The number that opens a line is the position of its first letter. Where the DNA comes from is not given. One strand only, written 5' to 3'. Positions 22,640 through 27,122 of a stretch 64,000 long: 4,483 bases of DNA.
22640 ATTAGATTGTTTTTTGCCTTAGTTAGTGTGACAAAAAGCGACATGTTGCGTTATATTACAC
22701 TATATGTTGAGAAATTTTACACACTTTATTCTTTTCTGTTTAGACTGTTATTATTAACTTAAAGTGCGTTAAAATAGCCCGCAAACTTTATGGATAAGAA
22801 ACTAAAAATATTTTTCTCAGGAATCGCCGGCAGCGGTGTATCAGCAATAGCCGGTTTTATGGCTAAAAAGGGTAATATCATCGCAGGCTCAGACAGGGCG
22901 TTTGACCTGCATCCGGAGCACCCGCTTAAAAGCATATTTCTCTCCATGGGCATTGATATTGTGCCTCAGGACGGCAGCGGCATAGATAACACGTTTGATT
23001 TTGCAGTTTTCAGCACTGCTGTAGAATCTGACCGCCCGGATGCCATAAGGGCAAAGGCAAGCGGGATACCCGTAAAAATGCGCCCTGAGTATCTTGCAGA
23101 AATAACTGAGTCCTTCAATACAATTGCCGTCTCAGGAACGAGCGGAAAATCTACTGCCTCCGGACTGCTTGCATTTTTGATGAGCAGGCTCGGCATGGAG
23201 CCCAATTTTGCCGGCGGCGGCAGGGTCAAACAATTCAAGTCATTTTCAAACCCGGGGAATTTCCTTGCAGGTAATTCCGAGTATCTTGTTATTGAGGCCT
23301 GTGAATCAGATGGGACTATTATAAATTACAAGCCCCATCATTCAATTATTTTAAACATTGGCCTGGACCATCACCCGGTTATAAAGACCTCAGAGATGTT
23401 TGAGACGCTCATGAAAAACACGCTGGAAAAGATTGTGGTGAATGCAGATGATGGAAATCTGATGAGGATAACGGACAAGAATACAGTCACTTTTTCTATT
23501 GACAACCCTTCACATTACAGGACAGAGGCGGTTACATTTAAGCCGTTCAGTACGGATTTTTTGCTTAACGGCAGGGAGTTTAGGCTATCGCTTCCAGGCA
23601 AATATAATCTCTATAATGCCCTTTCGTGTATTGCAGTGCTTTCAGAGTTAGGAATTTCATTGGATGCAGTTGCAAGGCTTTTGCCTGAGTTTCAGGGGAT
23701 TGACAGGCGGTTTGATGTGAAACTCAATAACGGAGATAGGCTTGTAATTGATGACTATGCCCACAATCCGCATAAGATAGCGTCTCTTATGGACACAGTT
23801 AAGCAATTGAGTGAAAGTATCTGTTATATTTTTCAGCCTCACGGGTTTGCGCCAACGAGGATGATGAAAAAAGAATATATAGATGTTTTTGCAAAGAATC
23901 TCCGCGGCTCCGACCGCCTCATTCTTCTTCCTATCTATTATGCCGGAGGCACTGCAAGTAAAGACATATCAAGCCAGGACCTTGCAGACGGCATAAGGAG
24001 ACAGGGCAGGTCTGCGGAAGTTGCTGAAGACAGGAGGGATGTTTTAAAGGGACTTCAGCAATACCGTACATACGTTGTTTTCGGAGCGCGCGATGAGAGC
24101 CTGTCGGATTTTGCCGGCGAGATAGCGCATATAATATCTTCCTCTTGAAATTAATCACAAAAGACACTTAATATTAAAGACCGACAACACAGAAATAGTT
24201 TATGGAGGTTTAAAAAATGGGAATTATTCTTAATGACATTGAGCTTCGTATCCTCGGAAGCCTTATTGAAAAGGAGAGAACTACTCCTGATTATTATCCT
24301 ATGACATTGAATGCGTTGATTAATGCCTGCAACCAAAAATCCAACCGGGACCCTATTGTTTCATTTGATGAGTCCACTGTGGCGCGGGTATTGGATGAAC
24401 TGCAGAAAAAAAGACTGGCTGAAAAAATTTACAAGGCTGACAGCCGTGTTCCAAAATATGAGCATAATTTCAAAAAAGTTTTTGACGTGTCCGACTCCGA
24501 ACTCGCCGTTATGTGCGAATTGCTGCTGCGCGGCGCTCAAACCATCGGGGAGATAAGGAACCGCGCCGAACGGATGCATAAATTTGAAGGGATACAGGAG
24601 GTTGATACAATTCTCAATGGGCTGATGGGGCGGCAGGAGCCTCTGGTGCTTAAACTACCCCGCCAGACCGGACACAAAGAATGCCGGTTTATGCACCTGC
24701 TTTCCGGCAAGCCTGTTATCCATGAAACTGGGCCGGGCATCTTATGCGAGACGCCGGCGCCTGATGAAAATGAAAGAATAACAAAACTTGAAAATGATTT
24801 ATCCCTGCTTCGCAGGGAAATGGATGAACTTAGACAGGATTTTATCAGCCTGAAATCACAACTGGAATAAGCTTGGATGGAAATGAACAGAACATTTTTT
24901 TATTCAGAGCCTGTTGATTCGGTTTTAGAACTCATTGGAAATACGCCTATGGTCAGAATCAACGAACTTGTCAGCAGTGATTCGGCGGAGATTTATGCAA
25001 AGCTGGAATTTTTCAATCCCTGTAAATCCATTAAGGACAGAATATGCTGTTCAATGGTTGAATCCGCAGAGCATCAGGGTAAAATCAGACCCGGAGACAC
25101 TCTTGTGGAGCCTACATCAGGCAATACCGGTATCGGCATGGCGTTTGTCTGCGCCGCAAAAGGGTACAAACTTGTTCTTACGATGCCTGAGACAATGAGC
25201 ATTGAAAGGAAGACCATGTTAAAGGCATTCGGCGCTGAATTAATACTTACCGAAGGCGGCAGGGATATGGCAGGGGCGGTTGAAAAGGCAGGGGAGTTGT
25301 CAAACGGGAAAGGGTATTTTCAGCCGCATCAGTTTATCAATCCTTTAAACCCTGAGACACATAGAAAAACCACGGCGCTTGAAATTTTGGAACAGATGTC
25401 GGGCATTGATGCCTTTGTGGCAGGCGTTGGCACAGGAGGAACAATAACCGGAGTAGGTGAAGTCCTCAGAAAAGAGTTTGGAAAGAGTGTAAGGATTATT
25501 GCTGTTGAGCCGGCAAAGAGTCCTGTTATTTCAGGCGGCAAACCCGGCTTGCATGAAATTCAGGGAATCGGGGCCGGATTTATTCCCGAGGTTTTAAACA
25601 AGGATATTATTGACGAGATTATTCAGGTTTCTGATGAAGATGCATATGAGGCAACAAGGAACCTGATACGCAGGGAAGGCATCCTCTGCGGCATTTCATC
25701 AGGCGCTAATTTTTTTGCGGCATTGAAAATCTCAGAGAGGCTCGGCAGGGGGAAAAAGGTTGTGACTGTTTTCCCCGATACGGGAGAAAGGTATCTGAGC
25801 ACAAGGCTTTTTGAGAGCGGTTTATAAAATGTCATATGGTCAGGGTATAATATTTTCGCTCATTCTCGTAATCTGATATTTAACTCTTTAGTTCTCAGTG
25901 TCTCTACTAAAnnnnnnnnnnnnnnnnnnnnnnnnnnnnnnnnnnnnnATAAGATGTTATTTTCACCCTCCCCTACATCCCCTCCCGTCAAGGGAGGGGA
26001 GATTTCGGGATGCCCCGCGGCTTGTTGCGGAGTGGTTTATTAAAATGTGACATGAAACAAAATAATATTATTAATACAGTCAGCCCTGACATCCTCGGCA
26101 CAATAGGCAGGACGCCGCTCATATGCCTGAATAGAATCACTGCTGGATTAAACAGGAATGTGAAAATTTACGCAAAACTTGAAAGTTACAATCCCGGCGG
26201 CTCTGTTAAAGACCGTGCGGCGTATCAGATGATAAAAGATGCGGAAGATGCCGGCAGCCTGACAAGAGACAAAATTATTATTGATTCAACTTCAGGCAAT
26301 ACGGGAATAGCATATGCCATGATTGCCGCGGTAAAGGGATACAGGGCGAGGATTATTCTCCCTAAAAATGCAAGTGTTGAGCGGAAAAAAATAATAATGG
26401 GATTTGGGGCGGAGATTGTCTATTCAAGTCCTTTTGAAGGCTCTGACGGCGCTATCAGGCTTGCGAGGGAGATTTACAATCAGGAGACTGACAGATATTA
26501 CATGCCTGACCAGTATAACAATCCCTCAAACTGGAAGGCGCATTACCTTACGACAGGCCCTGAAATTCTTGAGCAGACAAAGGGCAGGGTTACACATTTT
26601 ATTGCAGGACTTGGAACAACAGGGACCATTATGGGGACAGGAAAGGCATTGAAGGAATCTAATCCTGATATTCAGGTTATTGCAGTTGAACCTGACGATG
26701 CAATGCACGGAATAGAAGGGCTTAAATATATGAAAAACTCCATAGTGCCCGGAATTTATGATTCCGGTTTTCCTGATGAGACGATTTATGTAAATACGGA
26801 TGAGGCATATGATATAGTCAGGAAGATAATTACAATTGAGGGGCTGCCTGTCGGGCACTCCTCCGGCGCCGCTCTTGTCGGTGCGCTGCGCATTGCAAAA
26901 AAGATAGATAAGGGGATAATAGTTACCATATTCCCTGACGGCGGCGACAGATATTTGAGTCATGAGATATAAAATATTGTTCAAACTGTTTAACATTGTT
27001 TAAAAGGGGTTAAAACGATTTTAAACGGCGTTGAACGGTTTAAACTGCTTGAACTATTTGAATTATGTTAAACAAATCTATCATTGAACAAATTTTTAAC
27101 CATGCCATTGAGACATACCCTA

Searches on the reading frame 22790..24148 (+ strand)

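Call 11: search_protein_families(library=pfam, proteins=[window:22790-24148:+])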
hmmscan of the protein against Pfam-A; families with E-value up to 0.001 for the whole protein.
window:22790-24148:+ (452 aa): 3 families
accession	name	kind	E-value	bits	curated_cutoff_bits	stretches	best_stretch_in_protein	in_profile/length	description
PF08245.18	Mur_ligase_M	-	8.6e-14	52.4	24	1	114-283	1-199/200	Mur ligase middle domain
PF02875.26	Mur_ligase_C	-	6.7e-13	50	28.4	1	306-424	1-114/127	Mur ligase, glutamate ligase domain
PF01225.30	Mur_ligase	-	1.2e-10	42.1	21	1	7-109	2-94/95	Mur ligase family, catalytic domain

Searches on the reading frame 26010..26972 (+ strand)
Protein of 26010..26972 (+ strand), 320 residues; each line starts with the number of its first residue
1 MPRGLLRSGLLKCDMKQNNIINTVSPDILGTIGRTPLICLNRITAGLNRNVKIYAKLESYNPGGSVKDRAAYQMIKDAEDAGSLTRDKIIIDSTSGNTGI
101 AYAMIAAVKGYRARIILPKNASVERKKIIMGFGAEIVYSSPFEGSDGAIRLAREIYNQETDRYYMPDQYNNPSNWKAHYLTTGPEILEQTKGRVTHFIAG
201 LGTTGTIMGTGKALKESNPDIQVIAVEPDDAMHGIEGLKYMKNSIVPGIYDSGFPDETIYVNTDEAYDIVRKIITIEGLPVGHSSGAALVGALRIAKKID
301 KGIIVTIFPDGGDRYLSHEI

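Call 93: find_homologous_proteins(query=window:26010-26972:+, max_evalue=1e-120)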
Query window:26010-26972:+ (320 aa): 331 proteins with E <= 1e-120 among 8000 candidates; the best 120 are listed.
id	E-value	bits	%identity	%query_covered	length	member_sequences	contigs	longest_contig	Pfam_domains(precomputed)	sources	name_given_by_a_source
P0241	3.8e-199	679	100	96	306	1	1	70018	PF00291.32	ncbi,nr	ncbi:MAG: cysteine synthase family protein [Nitrospirae bacterium]|nr:cysteine synthase family prote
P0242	1.4e-192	657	96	96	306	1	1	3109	PF00291.32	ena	-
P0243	1.4e-189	647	95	96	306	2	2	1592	PF00291.32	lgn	-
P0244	1.1e-178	611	95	90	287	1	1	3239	PF00291.32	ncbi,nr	ncbi:MAG: cysteine synthase family protein, partial [Nitrospirae bacterium]|nr:cysteine synthase fam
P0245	1.7e-167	575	81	95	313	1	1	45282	PF00291.32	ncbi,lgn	-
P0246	6.5e-166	569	80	94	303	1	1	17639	PF00291.32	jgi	jgi:cysteine synthase B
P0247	1.6e-165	568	80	96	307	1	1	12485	PF00291.32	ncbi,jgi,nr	ncbi:MAG: cysteine synthase family protein [Nitrospiraceae bacterium]|nr:MAG: cysteine synthase fami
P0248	4.7e-164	563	80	94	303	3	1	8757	PF00291.32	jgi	jgi:cysteine synthase B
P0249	5.0e-164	563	81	96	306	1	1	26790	PF00291.32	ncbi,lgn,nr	ncbi:MAG: cysteine synthase family protein [Nitrospirae bacterium]|nr:cysteine synthase family prote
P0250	9.6e-164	562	80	96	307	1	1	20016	PF00291.32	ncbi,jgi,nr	ncbi:MAG: cysteine synthase family protein [Nitrospiraceae bacterium]|nr:MAG: cysteine synthase fami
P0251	8.7e-163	559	80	94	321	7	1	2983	PF00291.32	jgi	jgi:cysteine synthase B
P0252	1.6e-161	555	79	96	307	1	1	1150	PF00291.32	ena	-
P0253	2.5e-161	554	79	94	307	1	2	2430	PF00291.32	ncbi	-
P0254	2.7e-161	554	77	96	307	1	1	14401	PF00291.32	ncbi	-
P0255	4.1e-161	554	79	94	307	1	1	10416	PF00291.32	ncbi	-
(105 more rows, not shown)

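Call 94: find_encoding_contigs(protein=P0242, flank=2500, max_places=4)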
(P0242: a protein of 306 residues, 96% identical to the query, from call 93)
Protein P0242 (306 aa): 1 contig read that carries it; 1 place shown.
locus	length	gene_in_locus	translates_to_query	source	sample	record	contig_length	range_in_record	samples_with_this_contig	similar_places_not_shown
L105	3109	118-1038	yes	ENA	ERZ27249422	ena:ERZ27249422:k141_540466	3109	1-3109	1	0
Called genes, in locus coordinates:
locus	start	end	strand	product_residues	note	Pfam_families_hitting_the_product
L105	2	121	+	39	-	?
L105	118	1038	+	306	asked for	PF00291:PALP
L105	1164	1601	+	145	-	PF01398:JAB, PF14464:Prok-JAB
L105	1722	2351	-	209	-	-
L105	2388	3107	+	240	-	?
